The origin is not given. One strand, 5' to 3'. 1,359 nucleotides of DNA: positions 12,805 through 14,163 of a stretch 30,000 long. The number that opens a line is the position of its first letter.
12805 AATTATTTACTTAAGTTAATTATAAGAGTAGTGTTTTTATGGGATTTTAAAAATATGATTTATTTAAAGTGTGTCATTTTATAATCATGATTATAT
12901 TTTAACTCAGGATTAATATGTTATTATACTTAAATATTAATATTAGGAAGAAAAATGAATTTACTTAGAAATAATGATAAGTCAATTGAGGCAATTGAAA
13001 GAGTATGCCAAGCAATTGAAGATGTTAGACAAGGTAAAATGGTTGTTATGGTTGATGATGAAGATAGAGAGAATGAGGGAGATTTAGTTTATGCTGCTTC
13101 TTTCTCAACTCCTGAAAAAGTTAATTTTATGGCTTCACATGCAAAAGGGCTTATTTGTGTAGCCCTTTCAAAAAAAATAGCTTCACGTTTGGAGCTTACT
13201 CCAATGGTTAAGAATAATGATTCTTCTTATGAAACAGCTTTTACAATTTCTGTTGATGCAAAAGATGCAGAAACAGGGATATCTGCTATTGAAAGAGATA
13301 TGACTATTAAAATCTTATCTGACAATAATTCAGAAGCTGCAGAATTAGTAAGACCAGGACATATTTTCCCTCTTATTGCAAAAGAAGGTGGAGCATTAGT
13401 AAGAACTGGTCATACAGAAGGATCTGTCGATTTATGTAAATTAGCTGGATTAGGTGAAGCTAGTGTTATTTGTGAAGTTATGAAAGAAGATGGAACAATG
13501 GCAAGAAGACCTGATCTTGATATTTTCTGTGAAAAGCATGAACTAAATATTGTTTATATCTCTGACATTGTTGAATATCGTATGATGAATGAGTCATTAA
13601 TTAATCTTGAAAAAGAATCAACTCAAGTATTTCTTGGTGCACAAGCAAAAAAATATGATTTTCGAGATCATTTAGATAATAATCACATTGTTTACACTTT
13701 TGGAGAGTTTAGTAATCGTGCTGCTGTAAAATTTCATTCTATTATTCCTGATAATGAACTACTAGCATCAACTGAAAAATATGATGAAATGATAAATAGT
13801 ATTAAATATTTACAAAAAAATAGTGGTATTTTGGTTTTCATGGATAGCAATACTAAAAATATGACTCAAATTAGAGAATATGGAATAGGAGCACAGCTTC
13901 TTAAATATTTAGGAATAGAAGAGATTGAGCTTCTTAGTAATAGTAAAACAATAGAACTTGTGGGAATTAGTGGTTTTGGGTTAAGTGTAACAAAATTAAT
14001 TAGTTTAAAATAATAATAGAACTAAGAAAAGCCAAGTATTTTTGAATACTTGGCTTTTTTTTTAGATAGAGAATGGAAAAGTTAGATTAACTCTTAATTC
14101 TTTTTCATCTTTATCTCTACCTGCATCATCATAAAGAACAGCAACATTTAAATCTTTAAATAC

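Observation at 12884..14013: Riboflavin genes ribB and ribA are embedded in the locus under the same operator, with no FMN riboswitch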

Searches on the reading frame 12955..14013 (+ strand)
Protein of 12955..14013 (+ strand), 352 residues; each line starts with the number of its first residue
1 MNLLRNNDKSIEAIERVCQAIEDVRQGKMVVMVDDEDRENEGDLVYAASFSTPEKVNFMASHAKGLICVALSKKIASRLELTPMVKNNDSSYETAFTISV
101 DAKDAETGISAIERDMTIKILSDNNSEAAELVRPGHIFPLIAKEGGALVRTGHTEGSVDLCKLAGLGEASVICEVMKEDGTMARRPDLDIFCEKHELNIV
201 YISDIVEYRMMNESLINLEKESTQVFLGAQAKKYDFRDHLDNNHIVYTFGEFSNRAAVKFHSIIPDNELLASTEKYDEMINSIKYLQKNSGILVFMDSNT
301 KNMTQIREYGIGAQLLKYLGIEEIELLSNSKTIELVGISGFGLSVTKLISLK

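Call 6: search_protein_families(library=ncbifam, proteins=[window:12955-14013:+])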
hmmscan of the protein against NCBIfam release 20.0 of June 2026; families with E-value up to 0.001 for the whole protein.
window:12955-14013:+ (352 aa): 9 families
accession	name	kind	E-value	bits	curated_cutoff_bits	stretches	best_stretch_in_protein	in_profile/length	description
NF006804.0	PRK09314.1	equivalog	1.3e-163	544.1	432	1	13-349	2-337/339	bifunctional 3,4-dihydroxy-2-butanone 4-phosphate synthase/GTP cyclohydrolase II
NF010626.1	PRK14019.1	equivalog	1.4e-95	320.4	513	1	14-348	2-360/364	bifunctional 3,4-dihydroxy-2-butanone-4-phosphate synthase/GTP cyclohydrolase II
NF006803.0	PRK09311.1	equivalog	6.2e-91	305.2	569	2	12-262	7-261/417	bifunctional 3,4-dihydroxy-2-butanone-4-phosphate synthase/GTP cyclohydrolase II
NF006806.0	PRK09319.1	equivalog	3.1e-84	283.6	764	2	11-246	8-247/561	bifunctional 3,4-dihydroxy-2-butanone-4-phosphate synthase/GTP cyclohydrolase II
TIGR00506.1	ribB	equivalog_domain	5.2e-74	248.2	177.45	1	14-209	2-204/204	3,4-dihydroxy-2-butanone-4-phosphate synthase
NF009132.0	PRK12485.1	equivalog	7e-73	245.8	693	1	13-271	2-264/369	bifunctional 3,4-dihydroxy-2-butanone-4-phosphate synthase/GTP cyclohydrolase II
NF006805.0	PRK09318.1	equivalog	3.5e-42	144.8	486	1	22-301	6-280/387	bifunctional 3,4-dihydroxy-2-butanone-4-phosphate synthase/GTP cyclohydrolase II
NF004437.0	PRK05773.1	equivalog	3.8e-24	85.2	262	1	18-206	4-214/219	3,4-dihydroxy-2-butanone 4-phosphate synthase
NF001591.0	PRK00393.1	subfamily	0.00091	18.7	148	0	305-330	126-151/199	GTP cyclohydrolase II RibA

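Call 9: find_related_loci(query=window:12955-14013:+, collection=genome_contigs, flank=10000)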
Query window:12955-14013:+ (352 aa) in genome_contigs; peptide patterns used: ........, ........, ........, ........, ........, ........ (x = any residue, [..] = any of these).
163 stretches matched a pattern; 139 encode a relative of the query (tblastn E <= 1e-3); the best 80 are kept; 80 distinct loci.
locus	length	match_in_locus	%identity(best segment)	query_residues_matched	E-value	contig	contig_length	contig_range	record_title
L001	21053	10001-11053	75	1-351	3e-180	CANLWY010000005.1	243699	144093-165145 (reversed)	uncultured Campylobacterales bacterium isolate 272-3Z.fasta genome assembly, contig: NODE_5, whole genome shotgun sequen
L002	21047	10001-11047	72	1-349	3e-173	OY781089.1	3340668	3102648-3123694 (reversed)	MAG: Halarcobacter sp. isolate 84457e13-3950-4051-bf99-bd8a29eecbe4 genome assembly, chromosome: 1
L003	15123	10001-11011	73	9-345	2e-169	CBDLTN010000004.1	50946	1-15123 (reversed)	MAG TPA_asm: uncultured Sulfurospirillum sp. isolate SRR2018010_concoct_10 genome assembly, contig: ERZ3820729.100, whol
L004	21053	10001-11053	70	1-351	2e-166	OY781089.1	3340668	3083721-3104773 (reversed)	MAG: Halarcobacter sp. isolate 84457e13-3950-4051-bf99-bd8a29eecbe4 genome assembly, chromosome: 1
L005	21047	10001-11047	70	1-349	8e-166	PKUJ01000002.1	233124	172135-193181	MAG: Arcobacter sp. isolate BM102 sc_56, whole genome shotgun sequence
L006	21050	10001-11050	69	1-350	7e-164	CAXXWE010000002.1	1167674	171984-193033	MAG: Halarcobacter sp. isolate fdc2663a-9f2e-401d-9942-e4cdfdc0e725 genome assembly, contig: contig_2, whole genome shot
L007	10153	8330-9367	69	1-346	3e-160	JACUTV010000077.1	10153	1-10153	MAG: Campylobacterales bacterium isolate Kmv14 NODE_3237_length_10153_cov_10.413745, whole genome shotgun sequence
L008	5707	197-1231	66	3-347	4e-159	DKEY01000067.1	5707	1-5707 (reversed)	MAG TPA_asm: Sulfurospirillum sp. UBA6810 UBA6810_contig_46084, whole genome shotgun sequence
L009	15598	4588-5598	66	11-347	4e-153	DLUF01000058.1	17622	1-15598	MAG TPA_asm: Sulfurospirillum sp. UBA12182 contig_3978, whole genome shotgun sequence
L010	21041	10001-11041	65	1-347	3e-153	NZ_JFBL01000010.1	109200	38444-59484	Sulfurospirillum arcachonense DSM 9755 K354DRAFT_scaffold00010.10_C, whole genome shotgun sequence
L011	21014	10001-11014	66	14-351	6e-150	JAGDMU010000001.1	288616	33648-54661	MAG: Proteobacteria bacterium isolate CTSoil_042 scaffold_13, whole genome shotgun sequence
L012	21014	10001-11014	65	14-351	8e-150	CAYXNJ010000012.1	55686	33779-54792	MAG TPA_asm: uncultured Sulfurospirillum sp. isolate SRP167436_co1_15 genome assembly, contig: NODE_676_length_55686_cov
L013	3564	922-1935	65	14-351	5e-154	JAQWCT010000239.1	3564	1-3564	MAG: Sulfurospirillaceae bacterium isolate STF2_34 NODE_108855_length_3564_cov_2.618272_Sandtown_F2, whole genome shotgu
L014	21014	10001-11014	64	14-351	2e-148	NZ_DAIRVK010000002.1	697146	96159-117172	MAG: Sulfurospirillum sp. isolate CTOTU26098 NODE_2_length_697146_cov_26.318336, whole genome shotgun sequence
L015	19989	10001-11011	65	15-351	4e-148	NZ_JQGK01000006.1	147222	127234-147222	Sulfurospirillum sp. SCADC contig_780, whole genome shotgun sequence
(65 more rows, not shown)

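Call 16: search_protein_families(library=pfam, proteins=[L001:7572-9839:+, L001:17908-18873:-, L001:5953-6762:-, L003:11035-11502:+, L003:13568-15082:-, window:12955-14013:+])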
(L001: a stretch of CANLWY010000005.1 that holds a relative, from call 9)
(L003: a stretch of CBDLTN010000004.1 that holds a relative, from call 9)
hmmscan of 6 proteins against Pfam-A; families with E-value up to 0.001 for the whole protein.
L001:7572-9839:+ (755 aa): 4 families
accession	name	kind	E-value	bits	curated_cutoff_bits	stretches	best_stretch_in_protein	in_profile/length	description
PF00015.26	MCPsignal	-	1.2e-38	133.1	34.6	1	565-718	4-171/172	Methyl-accepting chemotaxis protein (MCP) signalling domain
PF02743.24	dCache_1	-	7.8e-14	52.2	45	1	143-282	74-221/240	Cache domain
PF22673.2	MCP-like_PDC_1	-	1.5e-11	45.2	27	1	123-219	29-113/113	Methyl-accepting chemotaxis protein-like, first PDC sensor domain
PF00672.30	HAMP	-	4.8e-07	30.4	25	0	412-455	11-53/53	HAMP domain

L001:17908-18873:- (321 aa): 4 families
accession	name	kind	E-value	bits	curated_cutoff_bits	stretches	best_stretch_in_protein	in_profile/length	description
PF07859.19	Abhydrolase_3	-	1.9e-49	168.7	25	1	87-295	1-209/210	alpha/beta hydrolase fold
PF20434.5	BD-FAE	-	3.6e-21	76.1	26.8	1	75-173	3-105/215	BD-FAE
PF10340.15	Say1_Mug180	-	2.6e-08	33.6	21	1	82-239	120-280/374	Steryl acetyl hydrolase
PF00135.34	COesterase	-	4.2e-06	26.4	27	1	76-169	91-195/515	Carboxylesterase family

L001:5953-6762:- (269 aa): 2 families
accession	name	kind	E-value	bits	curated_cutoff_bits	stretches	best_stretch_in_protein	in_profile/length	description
PF02548.21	Pantoate_transf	-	5.5e-104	347.6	28.7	1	9-264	1-259/259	Ketopantoate hydroxymethyltransferase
PF13714.12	PEP_mutase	-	7.9e-05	22.8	31.5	1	19-191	6-182/240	Phosphoenolpyruvate phosphomutase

L003:11035-11502:+ (155 aa): 1 family
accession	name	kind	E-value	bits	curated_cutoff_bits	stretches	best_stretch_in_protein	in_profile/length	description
PF00885.24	DMRL_synthase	-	1.7e-52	177.4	26.7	1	15-151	3-138/139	6,7-dimethyl-8-ribityllumazine synthase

L003:13568-15082:- (504 aa): 3 families
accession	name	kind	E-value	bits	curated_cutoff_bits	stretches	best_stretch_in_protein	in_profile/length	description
PF00015.26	MCPsignal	-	9.7e-35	120.4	34.6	1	315-442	16-143/172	Methyl-accepting chemotaxis protein (MCP) signalling domain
PF02743.24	dCache_1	-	1.5e-11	44.8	45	1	3-135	107-239/240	Cache domain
PF00672.30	HAMP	-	7.7e-07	29.8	25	1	177-222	8-51/53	HAMP domain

window:12955-14013:+ (352 aa): 2 families
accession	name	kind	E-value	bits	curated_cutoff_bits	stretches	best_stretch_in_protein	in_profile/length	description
PF00926.24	DHBP_synthase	-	4.7e-81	271.3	26.4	1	19-208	2-191/191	3,4-dihydroxy-2-butanone 4-phosphate synthase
PF00925.25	GTP_cyclohydro2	-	6.1e-13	49.1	23.3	1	302-348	118-163/165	GTP cyclohydrolase II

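Call 38: find_encoding_contigs(protein=window:12955-14013:+, flank=10000, max_places=6)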
Protein window:12955-14013:+ (352 aa): no gene with exactly this product is on record in the collection.

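Call 51: find_homologous_proteins(query=window:12955-14013:+, max_evalue=1e-120)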
Query window:12955-14013:+ (352 aa): 1477 proteins with E <= 1e-120 among 8000 candidates; the best 120 are listed.
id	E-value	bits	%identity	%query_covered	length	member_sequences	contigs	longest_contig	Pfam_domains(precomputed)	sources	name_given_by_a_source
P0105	2.2e-222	755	99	100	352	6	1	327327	PF00925.26,PF00926.25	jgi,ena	-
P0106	3.5e-179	613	79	99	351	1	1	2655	PF00925.26,PF00926.25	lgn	-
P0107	2.8e-178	610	79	99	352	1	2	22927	PF00925.26,PF00926.25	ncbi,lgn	-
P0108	9.7e-177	605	78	100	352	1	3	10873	PF00925.26,PF00926.25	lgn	-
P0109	5.4e-170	583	76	99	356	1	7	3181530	PF00925.26,PF00926.25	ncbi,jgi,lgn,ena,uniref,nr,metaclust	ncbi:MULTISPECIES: bifunctional 3,4-dihydroxy-2-butanone 4-phosphate synthase/GTP cyclohydrolase II 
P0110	4.8e-166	570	74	99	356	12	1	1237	PF00925.26,PF00926.25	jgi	-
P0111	2.9e-165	567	74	100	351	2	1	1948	PF00925.26,PF00926.25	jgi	-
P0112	1.3e-162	559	72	100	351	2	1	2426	PF00925.26,PF00926.25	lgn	-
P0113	3.0e-162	558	73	98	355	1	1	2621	PF00925.26,PF00926.25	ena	-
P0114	4.3e-162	557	72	99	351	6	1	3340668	PF00925.26,PF00926.25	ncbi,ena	-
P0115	1.2e-160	552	71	98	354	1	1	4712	PF00925.26,PF00926.25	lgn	-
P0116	9.6e-160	549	72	99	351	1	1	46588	PF00925.26,PF00926.25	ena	-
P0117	1.1e-159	549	70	100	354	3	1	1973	PF00925.26,PF00926.25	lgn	-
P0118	7.6e-159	546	70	100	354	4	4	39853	PF00925.26,PF00926.25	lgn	-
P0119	7.6e-159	546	70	100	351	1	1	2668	PF00925.26,PF00926.25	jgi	-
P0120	1.1e-158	546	72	96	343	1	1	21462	PF00925.26,PF00926.25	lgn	-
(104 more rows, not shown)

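Call 52: find_encoding_contigs(protein=P0107, flank=10000, max_places=1)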
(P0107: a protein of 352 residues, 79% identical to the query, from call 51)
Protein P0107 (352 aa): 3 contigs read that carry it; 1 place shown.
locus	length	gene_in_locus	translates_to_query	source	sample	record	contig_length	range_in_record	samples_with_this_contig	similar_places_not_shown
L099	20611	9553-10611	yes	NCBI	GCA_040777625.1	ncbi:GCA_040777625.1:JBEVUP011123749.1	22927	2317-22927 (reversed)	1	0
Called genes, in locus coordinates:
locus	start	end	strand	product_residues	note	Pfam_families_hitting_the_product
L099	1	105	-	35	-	?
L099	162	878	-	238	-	PF00440:TetR_N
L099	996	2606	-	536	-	PF00474:SSF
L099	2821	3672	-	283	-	PF22622:MFE-2_hydrat-2_N, PF01575:MaoC_dehydratas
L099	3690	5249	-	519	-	PF00501:AMP-binding, PF13193:AMP-binding_C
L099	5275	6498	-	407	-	PF02515:CoA_transf_3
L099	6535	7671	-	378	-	PF02771:Acyl-CoA_dh_N, PF02770:Acyl-CoA_dh_M, PF00441:Acyl-CoA_dh_1, PF08028:Acyl-CoA_dh_2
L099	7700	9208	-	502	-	PF02028:BCCT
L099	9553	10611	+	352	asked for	PF00926:DHBP_synthase, PF00925:GTP_cyclohydro2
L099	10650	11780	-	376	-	PF03573:OprD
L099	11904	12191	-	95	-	-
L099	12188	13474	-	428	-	PF00890:FAD_binding_2 (weak), PF01266:DAO, PF01494:FAD_binding_3, PF03486:HI0933_like, PF12831:FAD_oxidored, PF01266:DAO, PF21162:ETFQO_UQ-bd, PF26311:ETF-QO_FixC_C, +7 more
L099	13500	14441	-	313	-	PF01012:ETF, PF00766:ETF_alpha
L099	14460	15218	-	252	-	PF01012:ETF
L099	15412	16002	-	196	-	PF00925:GTP_cyclohydro2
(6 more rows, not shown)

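Call 53: find_encoding_contigs(protein=P0109, flank=10000, max_places=2)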
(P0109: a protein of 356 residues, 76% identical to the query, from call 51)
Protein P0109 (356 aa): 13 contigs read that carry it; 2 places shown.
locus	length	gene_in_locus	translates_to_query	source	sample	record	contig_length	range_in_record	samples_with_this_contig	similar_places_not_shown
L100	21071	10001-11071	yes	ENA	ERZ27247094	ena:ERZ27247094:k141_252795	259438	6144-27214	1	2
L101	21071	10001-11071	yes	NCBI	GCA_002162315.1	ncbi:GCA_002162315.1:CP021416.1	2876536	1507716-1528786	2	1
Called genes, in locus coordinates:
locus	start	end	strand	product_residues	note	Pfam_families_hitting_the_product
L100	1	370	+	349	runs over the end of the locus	PF03573:OprD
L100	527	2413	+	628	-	PF02743:dCache_1 (weak), PF00672:HAMP, PF00015:MCPsignal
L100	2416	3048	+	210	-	PF13487:HD_5, PF01966:HD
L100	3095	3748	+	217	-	PF21648:M1E1E6-like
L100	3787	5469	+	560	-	PF02743:dCache_1, PF02518:HATPase_c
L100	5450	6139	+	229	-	PF00072:Response_reg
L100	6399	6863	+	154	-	PF14537:Cytochrom_c3_2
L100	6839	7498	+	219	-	PF03264:Cytochrom_NNT, PF09699:Paired_CXXCH_1 (faint), PF14537:Cytochrom_c3_2 (faint), PF22113:Mtrc-MtrF_II-IV_dom (weak)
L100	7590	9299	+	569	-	PF01262:AlaDh_PNT_C (faint), PF00070:Pyr_redox (faint), PF00890:FAD_binding_2, PF01134:GIDA (faint), PF01266:DAO, PF01494:FAD_binding_3 (weak), PF03486:HI0933_like (weak), PF12831:FAD_oxidored, +1 more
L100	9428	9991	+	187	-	PF00925:GTP_cyclohydro2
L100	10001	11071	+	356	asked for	PF00926:DHBP_synthase, PF00925:GTP_cyclohydro2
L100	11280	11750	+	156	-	PF00885:DMRL_synthase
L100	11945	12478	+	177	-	PF02627:CMD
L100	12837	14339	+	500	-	PF13486:Dehalogenase (weak), PF12838:Fer4_7, PF13484:Fer4_16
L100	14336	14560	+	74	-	PF27193:VcrB (weak)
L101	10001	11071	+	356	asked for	PF00926:DHBP_synthase, PF00925:GTP_cyclohydro2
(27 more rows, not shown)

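Call 54: find_encoding_contigs(protein=P0120, flank=10000, max_places=1)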
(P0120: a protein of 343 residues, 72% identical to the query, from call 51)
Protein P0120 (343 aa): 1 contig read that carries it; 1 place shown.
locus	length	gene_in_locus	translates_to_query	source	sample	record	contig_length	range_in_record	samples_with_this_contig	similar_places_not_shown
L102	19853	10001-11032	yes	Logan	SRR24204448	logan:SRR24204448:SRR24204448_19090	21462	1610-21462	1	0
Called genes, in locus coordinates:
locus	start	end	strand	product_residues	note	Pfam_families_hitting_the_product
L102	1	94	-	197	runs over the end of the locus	PF00753:Lactamase_B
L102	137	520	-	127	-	PF02261:Asp_decarbox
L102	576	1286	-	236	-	PF00440:TetR_N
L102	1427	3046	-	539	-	PF00474:SSF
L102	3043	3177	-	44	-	-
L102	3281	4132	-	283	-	PF22622:MFE-2_hydrat-2_N, PF01575:MaoC_dehydratas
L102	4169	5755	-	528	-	PF00501:AMP-binding, PF13193:AMP-binding_C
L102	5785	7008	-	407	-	PF02515:CoA_transf_3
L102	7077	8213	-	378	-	PF02771:Acyl-CoA_dh_N, PF02770:Acyl-CoA_dh_M, PF00441:Acyl-CoA_dh_1, PF08028:Acyl-CoA_dh_2 (weak)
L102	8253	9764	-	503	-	PF02028:BCCT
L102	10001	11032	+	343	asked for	PF00926:DHBP_synthase, PF00925:GTP_cyclohydro2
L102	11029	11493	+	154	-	PF00885:DMRL_synthase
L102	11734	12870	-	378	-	PF03573:OprD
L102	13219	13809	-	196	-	PF00132:Hexapep (weak), PF25084:LbH_EIF2B (weak), PF25087:GMPPB_C (faint), PF00132:Hexapep (weak)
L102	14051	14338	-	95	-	-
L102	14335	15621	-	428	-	PF01134:GIDA (weak), PF01266:DAO (weak), PF01494:FAD_binding_3, PF03486:HI0933_like (weak), PF12831:FAD_oxidored, PF13450:NAD_binding_8 (weak), PF21162:ETFQO_UQ-bd, PF26311:ETF-QO_FixC_C, +4 more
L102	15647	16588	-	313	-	PF01012:ETF, PF00766:ETF_alpha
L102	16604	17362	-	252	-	PF01012:ETF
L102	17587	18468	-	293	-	PF00657:Lipase_GDSL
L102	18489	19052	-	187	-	PF00925:GTP_cyclohydro2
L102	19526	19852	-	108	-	?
